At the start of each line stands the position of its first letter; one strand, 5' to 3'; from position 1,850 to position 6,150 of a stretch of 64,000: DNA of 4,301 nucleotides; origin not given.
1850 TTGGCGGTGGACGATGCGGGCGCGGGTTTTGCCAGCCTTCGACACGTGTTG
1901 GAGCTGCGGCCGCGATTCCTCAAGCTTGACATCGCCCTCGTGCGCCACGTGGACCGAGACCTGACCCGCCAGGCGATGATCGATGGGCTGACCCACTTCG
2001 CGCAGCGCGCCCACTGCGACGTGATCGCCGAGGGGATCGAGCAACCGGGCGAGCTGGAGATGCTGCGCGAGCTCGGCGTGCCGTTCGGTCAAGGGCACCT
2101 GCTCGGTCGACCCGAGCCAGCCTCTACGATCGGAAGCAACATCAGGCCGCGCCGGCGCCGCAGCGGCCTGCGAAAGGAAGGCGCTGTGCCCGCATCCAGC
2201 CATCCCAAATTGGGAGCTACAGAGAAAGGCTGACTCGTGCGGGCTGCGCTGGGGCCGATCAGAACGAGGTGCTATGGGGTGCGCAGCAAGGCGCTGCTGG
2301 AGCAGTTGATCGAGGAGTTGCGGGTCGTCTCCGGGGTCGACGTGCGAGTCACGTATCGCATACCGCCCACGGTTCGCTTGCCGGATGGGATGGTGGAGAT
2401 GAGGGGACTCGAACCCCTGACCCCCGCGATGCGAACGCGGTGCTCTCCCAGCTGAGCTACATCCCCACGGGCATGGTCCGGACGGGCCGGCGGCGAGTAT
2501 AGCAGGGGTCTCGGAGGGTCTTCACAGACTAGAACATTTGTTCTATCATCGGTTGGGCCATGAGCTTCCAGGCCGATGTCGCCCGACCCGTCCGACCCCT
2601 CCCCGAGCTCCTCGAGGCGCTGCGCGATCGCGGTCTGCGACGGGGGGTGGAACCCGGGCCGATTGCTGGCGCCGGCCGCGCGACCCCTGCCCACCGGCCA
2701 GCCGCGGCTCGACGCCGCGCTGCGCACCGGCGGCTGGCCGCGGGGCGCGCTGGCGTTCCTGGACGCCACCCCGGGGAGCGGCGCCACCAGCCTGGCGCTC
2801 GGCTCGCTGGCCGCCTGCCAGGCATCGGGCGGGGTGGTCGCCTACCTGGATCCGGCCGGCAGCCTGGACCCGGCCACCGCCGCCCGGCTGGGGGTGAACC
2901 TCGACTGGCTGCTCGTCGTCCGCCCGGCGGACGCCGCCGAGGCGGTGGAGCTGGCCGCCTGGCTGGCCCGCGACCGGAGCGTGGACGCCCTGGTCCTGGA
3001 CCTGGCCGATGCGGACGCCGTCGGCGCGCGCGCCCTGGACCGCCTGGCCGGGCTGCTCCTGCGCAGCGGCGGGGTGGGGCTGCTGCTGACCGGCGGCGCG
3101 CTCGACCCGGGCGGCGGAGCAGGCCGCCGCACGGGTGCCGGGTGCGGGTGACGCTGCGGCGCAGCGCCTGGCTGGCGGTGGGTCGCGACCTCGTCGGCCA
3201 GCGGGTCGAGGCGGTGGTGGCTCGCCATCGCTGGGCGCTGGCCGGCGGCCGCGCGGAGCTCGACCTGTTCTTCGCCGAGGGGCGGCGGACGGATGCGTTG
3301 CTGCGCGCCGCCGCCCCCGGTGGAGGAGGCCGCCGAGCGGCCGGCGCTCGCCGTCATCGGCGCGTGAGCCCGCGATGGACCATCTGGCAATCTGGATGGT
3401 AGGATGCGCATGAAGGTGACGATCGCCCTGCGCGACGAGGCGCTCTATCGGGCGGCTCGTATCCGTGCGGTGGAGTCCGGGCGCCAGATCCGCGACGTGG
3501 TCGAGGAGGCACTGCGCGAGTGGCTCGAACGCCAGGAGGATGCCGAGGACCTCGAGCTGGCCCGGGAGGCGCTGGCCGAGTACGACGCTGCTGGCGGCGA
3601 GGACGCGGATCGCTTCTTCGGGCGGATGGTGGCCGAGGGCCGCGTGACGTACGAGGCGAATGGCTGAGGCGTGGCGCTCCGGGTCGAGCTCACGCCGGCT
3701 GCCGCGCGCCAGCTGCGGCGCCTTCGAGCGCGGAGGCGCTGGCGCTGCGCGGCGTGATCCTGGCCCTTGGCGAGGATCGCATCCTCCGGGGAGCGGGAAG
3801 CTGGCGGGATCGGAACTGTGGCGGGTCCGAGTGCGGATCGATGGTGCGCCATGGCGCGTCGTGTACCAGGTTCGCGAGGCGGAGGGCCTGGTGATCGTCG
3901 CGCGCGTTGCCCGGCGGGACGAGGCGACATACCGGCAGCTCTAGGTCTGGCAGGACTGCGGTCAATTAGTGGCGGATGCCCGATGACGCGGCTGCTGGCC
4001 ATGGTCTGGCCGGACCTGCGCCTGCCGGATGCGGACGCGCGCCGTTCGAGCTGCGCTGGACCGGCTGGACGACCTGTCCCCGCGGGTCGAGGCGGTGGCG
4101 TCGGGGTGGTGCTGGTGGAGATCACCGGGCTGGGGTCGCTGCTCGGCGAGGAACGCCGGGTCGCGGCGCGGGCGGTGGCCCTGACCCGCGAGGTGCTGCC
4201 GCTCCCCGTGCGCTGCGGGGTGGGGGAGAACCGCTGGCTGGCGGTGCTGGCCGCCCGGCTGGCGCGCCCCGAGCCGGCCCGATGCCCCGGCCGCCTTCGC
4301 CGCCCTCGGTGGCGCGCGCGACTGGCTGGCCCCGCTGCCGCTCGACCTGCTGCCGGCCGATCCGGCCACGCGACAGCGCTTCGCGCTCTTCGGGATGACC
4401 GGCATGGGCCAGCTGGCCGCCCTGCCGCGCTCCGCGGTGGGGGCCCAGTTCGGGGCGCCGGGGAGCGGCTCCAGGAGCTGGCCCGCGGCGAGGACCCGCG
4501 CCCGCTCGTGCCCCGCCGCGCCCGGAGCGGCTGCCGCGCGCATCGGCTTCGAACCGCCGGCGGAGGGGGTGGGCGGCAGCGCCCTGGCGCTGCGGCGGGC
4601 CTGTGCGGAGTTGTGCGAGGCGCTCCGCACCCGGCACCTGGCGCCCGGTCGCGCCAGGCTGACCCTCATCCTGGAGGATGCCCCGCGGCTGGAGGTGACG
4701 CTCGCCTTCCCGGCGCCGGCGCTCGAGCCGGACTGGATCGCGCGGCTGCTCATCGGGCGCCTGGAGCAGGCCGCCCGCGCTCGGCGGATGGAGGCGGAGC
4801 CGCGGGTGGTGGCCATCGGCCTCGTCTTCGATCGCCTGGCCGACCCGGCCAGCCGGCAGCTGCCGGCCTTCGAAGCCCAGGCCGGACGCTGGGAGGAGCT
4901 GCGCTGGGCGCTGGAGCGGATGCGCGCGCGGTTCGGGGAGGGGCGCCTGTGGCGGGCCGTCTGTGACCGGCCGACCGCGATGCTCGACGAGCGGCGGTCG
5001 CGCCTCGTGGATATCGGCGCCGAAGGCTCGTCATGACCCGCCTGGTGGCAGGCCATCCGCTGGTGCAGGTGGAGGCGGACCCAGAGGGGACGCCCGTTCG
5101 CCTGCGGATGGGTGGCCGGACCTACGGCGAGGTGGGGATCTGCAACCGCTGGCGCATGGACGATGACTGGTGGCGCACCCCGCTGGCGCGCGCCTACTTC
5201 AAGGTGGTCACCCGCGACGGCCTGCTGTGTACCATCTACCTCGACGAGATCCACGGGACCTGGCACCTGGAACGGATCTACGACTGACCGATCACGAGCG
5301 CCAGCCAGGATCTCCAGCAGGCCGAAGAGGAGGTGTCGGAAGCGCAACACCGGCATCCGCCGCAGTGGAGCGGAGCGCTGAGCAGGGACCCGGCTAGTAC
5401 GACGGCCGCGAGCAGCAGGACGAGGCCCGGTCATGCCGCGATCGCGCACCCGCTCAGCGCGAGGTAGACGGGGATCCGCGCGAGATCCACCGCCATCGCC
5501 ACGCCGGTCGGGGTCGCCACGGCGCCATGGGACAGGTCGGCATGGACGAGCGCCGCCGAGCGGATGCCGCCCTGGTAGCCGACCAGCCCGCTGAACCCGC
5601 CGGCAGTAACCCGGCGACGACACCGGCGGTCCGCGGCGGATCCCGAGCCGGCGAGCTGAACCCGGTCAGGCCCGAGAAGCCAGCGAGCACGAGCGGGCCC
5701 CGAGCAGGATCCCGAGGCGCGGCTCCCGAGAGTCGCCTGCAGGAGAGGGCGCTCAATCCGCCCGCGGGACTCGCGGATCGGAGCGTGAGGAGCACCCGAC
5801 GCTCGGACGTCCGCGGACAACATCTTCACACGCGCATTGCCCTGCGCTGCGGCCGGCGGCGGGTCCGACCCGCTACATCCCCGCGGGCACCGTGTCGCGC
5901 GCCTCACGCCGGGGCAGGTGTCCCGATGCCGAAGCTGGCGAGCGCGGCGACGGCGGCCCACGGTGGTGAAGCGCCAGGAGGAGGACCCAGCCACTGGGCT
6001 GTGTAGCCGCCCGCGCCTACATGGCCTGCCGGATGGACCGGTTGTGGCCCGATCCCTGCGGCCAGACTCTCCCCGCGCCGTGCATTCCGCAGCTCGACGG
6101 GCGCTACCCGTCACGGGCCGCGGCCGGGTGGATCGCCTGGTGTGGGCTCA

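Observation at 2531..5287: LexA-regulated imuA-imuB mutagenesis cassette with a complete type II toxin-antitoxin pair inserted between imuA and imuB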

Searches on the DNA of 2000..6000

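Call 64: search_rna_families(source=window, start=2000, end=6000, threshold=evalue, max_evalue=1)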
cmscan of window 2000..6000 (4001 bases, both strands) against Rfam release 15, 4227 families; matches with E-value up to 1: 2.
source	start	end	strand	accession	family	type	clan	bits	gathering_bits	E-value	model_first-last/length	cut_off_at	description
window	2391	2466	-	RF00023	tmRNA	Gene;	CL00001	40.4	47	6.7e-14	1-374/374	no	transfer-messenger RNA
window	4180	4231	-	RF01702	Cyano-2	Gene; sRNA;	-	16.3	40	0.69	143-197/204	no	Cyano-2 RNA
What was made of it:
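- Tried and rejected: The sub-threshold tmRNA match is the tRNA itself (call 64).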

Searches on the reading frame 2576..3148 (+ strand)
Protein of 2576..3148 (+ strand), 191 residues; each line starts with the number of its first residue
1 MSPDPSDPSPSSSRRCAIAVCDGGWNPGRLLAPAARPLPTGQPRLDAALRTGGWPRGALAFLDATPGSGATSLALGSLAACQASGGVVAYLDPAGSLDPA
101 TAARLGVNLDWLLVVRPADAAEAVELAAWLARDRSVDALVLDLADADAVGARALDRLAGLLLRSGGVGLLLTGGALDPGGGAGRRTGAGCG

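Call 8: search_protein_families(library=pfam, proteins=[window:2576-3148:+], max_evalue=0.1)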
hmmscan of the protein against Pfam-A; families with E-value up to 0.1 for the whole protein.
window:2576-3148:+ (191 aa): 1 family
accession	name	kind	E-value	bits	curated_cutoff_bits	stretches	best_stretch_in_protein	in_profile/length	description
PF00154.27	RecA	-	1.1e-19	71.4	27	1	38-144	33-139/262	recA bacterial DNA recombination protein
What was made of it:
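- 2560..3367 (+): imuA' (RecA-fold mutasome accessory protein). It is broken in the window by frame-breaking indels near 2683, 3100, 3137 and 3317. Pfam RecA 1e-19 (call 8).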

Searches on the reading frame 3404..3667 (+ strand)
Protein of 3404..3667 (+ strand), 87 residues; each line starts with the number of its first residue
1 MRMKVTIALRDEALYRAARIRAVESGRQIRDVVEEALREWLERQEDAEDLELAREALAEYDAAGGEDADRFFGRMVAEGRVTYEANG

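Call 8: search_protein_families(library=pfam, proteins=[window:3404-3664:+], max_evalue=0.1)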
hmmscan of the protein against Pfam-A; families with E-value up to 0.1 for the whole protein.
window:3404-3664:+ (87 aa): 4 families
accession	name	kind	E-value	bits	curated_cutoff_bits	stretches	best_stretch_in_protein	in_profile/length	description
PF21432.3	56B_RHH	-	0.00022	21.6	27.2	1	27-43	16-32/32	56B-like, Ribbon-helix-helix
PF09957.15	VapB_antitoxin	-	0.0015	18.8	23.4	1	3-48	1-43/47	Bacterial antitoxin of type II TA system, VapB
PF07704.17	PSK_trans_fac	-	0.0058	17.9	28.3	1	9-59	5-57/82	Rv0623-like transcription factor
PF22180.2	RH3_dom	-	0.041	14.4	27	1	4-45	9-49/66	RH3 domain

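Call 10: find_encoding_contigs(protein=window:3404-3667:+, flank=6000, max_places=8)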
Protein window:3404-3667:+ (87 aa): no gene with exactly this product is on record in the collection.

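Call 11: find_homologous_proteins(query=window:3404-3664:+, max_evalue=0.001)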
Query window:3404-3664:+ (87 aa): 160 proteins with E <= 0.001 among 185 candidates; the best 120 are listed.
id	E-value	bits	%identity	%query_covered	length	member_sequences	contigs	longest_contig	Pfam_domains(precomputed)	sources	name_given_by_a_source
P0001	1.5e-42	161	94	98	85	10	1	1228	PF22180.4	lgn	-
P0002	2.7e-39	150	92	98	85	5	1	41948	-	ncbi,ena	-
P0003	1.0e-38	148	89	98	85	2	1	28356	PF21432.4,PF22180.4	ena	-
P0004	3.7e-38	147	91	98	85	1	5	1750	PF22180.4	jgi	jgi:hypothetical protein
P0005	5.5e-38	146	89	98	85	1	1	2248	PF21432.4,PF22180.4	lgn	-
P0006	6.5e-38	146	85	100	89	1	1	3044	PF22180.4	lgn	-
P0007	1.3e-37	145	89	98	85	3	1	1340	PF21432.4,PF22180.4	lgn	-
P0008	1.6e-37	145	86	98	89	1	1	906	PF22180.4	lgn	-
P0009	1.7e-37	144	87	98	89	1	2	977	PF22180.4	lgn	-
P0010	2.6e-37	144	87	97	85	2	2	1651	-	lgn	-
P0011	2.6e-37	144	88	98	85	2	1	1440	PF21432.4,PF22180.4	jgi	jgi:hypothetical protein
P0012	4.0e-37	143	87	98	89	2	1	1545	PF21432.4,PF22180.4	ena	-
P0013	4.8e-37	143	88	98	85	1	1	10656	PF22180.4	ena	-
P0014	5.3e-37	143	89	98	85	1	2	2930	PF22180.4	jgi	jgi:hypothetical protein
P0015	5.6e-37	143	87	98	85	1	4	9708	PF22180.4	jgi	jgi:plasmid stability protein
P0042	4.2e-28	115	69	97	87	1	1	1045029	PF22180.4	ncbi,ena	-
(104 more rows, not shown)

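Call 12: find_encoding_contigs(protein=P0002, flank=6000, max_places=3)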
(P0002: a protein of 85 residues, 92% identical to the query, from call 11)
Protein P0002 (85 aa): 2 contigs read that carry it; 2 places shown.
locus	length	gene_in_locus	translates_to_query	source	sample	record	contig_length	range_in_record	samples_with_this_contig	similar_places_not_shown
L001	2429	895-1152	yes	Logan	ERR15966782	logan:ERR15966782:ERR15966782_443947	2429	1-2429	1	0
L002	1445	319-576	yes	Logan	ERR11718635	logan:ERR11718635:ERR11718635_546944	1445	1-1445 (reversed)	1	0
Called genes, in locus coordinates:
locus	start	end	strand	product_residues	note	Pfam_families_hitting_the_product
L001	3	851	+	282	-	?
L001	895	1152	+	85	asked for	-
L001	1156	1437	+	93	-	PF05016:ParE_toxin (weak)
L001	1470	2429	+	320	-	?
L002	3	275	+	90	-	?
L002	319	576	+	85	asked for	-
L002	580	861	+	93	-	PF05016:ParE_toxin (weak)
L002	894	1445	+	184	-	?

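Call 13: find_encoding_contigs(protein=P0003, flank=6000, max_places=3)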
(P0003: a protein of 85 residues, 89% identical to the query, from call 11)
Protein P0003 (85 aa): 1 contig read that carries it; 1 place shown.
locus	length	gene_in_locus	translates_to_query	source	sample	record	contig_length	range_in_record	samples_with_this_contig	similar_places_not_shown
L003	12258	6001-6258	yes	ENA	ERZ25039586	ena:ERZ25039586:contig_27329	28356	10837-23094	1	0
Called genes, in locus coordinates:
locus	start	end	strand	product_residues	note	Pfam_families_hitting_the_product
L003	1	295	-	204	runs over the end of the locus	-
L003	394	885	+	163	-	PF00528:BPD_transp_1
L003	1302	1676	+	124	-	PF00005:ABC_tran, PF13304:AAA_21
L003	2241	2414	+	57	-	PF04545:Sigma70_r4, PF08281:Sigma70_r4_2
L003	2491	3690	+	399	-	-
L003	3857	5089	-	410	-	PF01636:APH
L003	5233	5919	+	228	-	PF00154:RecA_N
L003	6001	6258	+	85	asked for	PF22180:RH3_dom (weak), PF21432:56B_RHH (faint)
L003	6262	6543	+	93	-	PF05016:ParE_toxin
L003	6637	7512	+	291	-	-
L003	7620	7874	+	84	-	-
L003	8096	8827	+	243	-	-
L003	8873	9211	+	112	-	-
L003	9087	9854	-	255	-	-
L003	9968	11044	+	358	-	PF00296:Bac_luciferase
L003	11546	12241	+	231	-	-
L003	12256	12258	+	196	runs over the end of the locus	PF07690:MFS_1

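Call 14: find_encoding_contigs(protein=P0042, flank=6000, max_places=3)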
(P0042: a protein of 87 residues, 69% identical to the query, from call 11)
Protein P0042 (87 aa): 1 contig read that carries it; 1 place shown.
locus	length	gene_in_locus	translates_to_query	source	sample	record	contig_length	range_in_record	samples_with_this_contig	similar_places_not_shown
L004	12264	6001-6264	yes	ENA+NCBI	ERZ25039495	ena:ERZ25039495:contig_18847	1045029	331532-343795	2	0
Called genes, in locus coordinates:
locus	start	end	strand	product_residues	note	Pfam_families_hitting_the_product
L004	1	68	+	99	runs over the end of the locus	-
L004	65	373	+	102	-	-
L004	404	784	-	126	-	PF07366:SnoaL, PF12680:SnoaL_2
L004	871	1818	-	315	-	PF13391:HNH_2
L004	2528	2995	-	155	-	-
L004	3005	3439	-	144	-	PF00190:Cupin_1, PF07883:Cupin_2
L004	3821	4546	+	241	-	-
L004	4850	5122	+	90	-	-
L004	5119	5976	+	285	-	-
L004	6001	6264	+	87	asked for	PF22180:RH3_dom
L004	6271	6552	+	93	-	PF05016:ParE_toxin (weak)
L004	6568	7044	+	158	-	PF00210:Ferritin, PF02915:Rubrerythrin (weak)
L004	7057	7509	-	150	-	PF01850:PIN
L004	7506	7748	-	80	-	PF04014:MazE_antitoxin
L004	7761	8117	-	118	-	-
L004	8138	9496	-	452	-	PF00282:Pyridoxal_deC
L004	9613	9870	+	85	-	-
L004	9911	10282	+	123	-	-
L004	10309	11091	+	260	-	PF00903:Glyoxalase, PF18029:Glyoxalase_6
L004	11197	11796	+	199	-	PF06445:GyrI-like (faint)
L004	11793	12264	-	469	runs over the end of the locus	PF00232:Glyco_hydro_1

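Call 26: find_related_loci(query=A1, collection=metagenome_contigs, flank=5000)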
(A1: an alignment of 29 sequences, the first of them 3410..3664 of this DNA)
Query A1 (85 aa) in metagenome_contigs; peptide patterns used: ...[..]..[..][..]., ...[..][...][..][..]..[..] (x = any residue, [..] = any of these).
273 stretches matched a pattern; 73 encode a relative of the query (tblastn E <= 1e-3); 73 distinct loci.
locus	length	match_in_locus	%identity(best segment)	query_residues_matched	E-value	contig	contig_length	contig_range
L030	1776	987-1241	93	1-85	3e-48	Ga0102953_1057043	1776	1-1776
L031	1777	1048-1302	86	1-85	5e-42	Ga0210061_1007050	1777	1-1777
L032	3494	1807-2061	86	1-85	1e-41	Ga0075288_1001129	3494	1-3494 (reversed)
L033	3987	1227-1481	86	1-85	1e-41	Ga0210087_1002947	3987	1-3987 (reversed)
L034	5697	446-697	69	1-84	5e-34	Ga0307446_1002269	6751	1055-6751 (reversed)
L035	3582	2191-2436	73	1-82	2e-33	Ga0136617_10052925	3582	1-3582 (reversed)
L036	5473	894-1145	68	1-84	2e-32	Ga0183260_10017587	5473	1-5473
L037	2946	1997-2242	72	1-82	1e-32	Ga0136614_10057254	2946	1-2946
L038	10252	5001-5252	67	1-84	3e-32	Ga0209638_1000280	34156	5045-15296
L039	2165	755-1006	67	1-84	3e-32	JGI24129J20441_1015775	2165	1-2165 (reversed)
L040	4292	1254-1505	69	1-84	5e-32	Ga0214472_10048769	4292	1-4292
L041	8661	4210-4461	64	1-84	2e-31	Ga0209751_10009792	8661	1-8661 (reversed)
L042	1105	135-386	65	1-84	6e-32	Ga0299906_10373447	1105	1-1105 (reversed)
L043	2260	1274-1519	63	1-82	2e-31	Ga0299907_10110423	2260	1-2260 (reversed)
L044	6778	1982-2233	64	1-84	7e-31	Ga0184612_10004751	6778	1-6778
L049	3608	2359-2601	64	1-81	3e-30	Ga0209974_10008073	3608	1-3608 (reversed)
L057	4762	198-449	60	1-84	6e-29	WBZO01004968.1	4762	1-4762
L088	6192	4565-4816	60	1-84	3e-23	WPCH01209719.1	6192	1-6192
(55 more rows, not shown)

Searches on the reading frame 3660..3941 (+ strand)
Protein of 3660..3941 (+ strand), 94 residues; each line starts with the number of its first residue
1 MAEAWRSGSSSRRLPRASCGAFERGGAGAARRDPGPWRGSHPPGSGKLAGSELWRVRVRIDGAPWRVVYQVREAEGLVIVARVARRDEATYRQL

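Call 8: search_protein_families(library=pfam, proteins=[window:3660-3941:+], max_evalue=0.1)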
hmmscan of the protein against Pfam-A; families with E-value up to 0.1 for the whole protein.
window:3660-3941:+ (94 aa): 2 families
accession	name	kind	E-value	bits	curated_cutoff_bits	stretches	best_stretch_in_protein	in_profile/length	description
PF05016.21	ParE_toxin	-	4.3e-05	24.4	23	1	42-88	42-87/89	ParE toxin of type II toxin-antitoxin system, parDE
PF05973.20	Gp49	-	0.082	13.4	23.9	1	46-91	34-78/90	Phage derived protein Gp49-like (DUF891)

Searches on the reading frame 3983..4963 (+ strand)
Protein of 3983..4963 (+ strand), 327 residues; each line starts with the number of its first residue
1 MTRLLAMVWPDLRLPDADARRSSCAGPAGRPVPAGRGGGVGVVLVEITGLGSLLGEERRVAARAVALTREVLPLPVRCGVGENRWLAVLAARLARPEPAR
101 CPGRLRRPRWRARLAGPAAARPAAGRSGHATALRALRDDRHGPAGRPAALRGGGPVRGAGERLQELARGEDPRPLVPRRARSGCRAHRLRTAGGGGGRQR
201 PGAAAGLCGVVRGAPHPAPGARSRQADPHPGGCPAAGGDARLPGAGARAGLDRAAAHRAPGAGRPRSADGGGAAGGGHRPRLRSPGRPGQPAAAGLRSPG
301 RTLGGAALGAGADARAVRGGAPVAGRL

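Call 8: search_protein_families(library=pfam, proteins=[window:3983-4963:+], max_evalue=0.1)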
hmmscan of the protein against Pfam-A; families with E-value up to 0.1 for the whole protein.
window:3983-4963:+ (327 aa): 1 family
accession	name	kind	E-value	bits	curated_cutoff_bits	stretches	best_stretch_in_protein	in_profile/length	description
PF00817.25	IMS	-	0.026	14.9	23.2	1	43-91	99-147/148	impB/mucB/samB family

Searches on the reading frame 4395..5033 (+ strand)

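Call 8: search_protein_families(library=pfam, proteins=[window:4395-5033:+], max_evalue=0.1)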
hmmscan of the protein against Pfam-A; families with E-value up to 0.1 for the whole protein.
window:4395-5033:+ (213 aa): 1 family
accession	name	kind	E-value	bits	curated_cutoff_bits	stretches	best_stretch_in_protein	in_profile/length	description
PF11799.13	IMS_C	-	0.037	14.9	20.7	1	65-156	23-107/109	impB/mucB/samB family C-terminal domain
